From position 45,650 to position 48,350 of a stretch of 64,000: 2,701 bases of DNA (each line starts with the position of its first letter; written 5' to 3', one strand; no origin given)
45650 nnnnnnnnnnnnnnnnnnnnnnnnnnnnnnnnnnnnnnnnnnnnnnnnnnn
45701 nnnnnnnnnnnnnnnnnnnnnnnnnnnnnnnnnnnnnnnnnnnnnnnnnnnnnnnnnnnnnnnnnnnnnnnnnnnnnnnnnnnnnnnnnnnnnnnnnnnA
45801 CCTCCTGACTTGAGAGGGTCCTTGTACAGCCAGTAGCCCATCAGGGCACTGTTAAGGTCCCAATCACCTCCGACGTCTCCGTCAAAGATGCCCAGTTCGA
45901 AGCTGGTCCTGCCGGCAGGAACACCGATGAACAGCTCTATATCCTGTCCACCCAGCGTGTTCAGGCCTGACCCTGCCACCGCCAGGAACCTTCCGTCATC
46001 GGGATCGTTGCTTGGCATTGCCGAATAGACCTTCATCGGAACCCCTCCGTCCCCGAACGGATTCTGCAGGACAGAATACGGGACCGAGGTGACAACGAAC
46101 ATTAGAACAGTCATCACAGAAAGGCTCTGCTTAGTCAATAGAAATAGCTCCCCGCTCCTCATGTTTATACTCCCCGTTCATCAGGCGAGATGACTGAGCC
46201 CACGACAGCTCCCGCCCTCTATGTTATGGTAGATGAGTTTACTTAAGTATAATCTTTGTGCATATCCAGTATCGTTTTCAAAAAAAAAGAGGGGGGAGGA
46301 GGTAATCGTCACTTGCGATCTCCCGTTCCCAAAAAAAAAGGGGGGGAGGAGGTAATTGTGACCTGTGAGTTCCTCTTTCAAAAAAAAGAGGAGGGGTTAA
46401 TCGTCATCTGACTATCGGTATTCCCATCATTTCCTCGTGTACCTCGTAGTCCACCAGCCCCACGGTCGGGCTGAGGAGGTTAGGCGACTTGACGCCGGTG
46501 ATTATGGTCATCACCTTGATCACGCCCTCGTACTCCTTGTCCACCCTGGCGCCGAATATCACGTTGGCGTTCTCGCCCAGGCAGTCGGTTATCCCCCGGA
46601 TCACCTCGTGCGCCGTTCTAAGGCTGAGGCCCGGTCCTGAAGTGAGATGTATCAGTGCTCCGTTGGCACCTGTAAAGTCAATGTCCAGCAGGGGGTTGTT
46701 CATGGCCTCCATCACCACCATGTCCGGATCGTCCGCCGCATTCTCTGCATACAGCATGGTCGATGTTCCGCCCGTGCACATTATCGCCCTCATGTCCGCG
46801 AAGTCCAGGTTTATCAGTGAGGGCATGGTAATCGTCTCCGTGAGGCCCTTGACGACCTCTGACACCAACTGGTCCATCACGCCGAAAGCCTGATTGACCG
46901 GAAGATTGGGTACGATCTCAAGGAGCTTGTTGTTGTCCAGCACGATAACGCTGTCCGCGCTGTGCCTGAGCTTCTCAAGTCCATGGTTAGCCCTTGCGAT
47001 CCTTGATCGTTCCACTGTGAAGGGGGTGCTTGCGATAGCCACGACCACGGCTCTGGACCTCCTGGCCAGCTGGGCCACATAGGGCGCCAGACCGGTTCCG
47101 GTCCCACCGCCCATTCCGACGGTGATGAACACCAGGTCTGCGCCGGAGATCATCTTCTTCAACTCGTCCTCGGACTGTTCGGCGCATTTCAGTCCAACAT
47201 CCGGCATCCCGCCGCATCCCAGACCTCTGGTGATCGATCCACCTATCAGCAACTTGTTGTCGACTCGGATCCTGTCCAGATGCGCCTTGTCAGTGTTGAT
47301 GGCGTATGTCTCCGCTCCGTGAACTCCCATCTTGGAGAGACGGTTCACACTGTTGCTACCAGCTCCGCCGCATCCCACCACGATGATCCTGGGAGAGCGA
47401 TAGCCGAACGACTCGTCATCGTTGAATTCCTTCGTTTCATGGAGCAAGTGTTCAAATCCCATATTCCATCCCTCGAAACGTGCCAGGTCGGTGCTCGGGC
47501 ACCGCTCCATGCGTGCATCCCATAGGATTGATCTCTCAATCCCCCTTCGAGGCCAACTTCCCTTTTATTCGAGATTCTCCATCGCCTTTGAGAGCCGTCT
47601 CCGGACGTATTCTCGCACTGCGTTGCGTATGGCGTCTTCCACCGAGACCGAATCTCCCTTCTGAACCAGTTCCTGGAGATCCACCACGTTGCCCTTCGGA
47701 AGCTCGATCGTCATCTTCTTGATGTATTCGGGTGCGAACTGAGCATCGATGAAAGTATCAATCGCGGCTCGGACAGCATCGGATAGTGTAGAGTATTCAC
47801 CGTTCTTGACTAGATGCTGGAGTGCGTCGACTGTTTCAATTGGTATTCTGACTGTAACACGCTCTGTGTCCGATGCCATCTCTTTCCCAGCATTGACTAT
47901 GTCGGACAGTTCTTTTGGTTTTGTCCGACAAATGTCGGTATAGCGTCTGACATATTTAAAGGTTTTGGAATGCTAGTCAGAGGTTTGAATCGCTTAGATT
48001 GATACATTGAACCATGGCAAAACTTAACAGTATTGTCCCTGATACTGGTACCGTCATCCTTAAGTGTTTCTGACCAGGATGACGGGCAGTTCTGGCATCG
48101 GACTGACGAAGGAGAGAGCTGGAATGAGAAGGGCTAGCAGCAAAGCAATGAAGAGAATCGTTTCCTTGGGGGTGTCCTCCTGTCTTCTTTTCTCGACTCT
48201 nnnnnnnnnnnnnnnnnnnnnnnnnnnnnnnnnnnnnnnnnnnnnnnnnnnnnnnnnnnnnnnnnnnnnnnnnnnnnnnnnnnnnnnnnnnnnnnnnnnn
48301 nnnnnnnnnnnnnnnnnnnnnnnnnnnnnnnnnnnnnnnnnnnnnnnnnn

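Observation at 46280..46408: Triple ~33-bp repeat (C-rich tract + T8-9 on the transcribed strand) that begins inside the ftsZ stop codon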

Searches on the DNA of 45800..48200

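Call 21: search_rna_families(source=window, start=45800, end=48200, threshold=evalue, max_evalue=10)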
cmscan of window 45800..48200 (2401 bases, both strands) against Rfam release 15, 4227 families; matches with E-value up to 10: 7.
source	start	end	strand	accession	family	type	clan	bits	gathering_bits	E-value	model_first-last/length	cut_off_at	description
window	46356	46411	+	RF00646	mir-204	Gene; miRNA;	-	23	48.4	0.014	1-89/89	no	mir-204 microRNA precursor family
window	46314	46405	+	RF01761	wcaG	Cis-reg;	-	20.4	42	0.8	1-98/98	no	wcaG RNA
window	46740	46806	-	RF03628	mir-2355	Gene; miRNA;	-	17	80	5.5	1-71/71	no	mir-2355 microRNA precursor family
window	46320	46417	+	RF02653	StyR-143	Gene; sRNA;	-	16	176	3.6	1-144/144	no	Salmonella enterica Typhi npcRNA 143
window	47118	47141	+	RF01133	sR3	Gene; snRNA; snoRNA; CD-box;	-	13.2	41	2.8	1-55/55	no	Small nucleolar RNA sR3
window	46034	46065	-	RF02248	Six3os1_3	Gene; lncRNA;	-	12.1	40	6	1-75/75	no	Six3os1 conserved region 3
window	47550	47691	-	RF00084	CsrC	Gene; sRNA;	CL00106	9.4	61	9.1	1-255/255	no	CsrC RNA family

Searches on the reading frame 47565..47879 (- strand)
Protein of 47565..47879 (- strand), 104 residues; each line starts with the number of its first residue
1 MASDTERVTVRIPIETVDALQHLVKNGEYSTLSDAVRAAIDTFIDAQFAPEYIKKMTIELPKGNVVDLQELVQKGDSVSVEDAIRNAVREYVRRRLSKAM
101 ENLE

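Call 25: search_protein_families(library=pfam, proteins=[window:47565-47879:-], max_evalue=0.1)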
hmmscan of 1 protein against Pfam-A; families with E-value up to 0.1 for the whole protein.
window:47565-47879:- (104 aa): 9 families
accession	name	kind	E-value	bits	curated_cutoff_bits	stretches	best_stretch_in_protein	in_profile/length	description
PF01402.27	RHH_1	-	3.7e-11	43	20.5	2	7-44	1-37/39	Ribbon-helix-helix protein, copG family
PF17723.7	RHH_8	-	2e-05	25.1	25.4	1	4-44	2-42/119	Ribbon-Helix-Helix transcriptional regulator family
PF09957.15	VapB_antitoxin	-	0.00031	21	23.4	0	83-102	27-46/47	Bacterial antitoxin of type II TA system, VapB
PF17341.8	DUF5371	-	0.0048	17.5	25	0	67-93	15-41/65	Family of unknown function (DUF5371)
PF23156.1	DUF7054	-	0.028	14.8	27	0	63-94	13-42/85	Domain of unknown function (DUF7054)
PF18554.7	PheRS_DBD2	-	0.069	13.5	25.9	0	23-38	9-24/33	PheRS DNA binding domain 2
PF17926.6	TetR_C_21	-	0.08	13.6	26.2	1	33-94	49-111/111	Tetracyclin repressor-like, C-terminal domain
PF17363.7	DUF5388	-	0.085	13.7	26.1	0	5-45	2-42/64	Family of unknown function (DUF5388)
PF02607.22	B12-binding_2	-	0.1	13.3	23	0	68-93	5-29/74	B12 binding domain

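Call 26: search_protein_families(library=ncbifam, proteins=[window:47565-47879:-], max_evalue=0.1)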
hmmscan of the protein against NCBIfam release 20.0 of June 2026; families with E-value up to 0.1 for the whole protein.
window:47565-47879:- (104 aa): 10 families
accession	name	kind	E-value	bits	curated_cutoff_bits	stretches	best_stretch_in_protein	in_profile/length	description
NF058555.1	TransRegCdrSHalo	equivalog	3e-15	56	100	2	6-47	2-43/61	transcriptional regulator CdrS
NF041551.1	YlcI_YnfO_N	subfamily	1.2e-06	28.5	30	1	5-40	2-35/42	YlcI/YnfO family protein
NF002169.0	PRK01002.1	subfamily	1.8e-06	27.9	111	1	53-94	4-45/141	nickel responsive regulator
NF041793.1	ORF56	equivalog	2.7e-05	24.1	50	1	8-45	3-39/39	ORF56 family plasmid copy control protein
TIGR02606.1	antidote_CC2985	hypoth_equivalog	0.00061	19.8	46.2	1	21-40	15-34/70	type II toxin-antitoxin system ParD family antitoxin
TIGR03855.1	NAD_NadX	equivalog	0.00099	18.7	206.55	1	50-100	12-62/229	aspartate dehydrogenase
NF003381.0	PRK04460.1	equivalog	0.0059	16.7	105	0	4-44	3-43/139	nickel-responsive transcriptional regulator NikR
NF053762.1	aCcr1_fam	equivalog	0.0077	16.1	60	0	8-42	3-36/38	aCcr1 family cell cycle regulator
NF002815.0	PRK02967.1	equivalog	0.03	14.4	83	0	6-44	2-40/139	nickel-responsive transcriptional regulator NikR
NF011678.0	PRK15098.1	equivalog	0.044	12.2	666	1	15-73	286-344/765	beta-glucosidase BglX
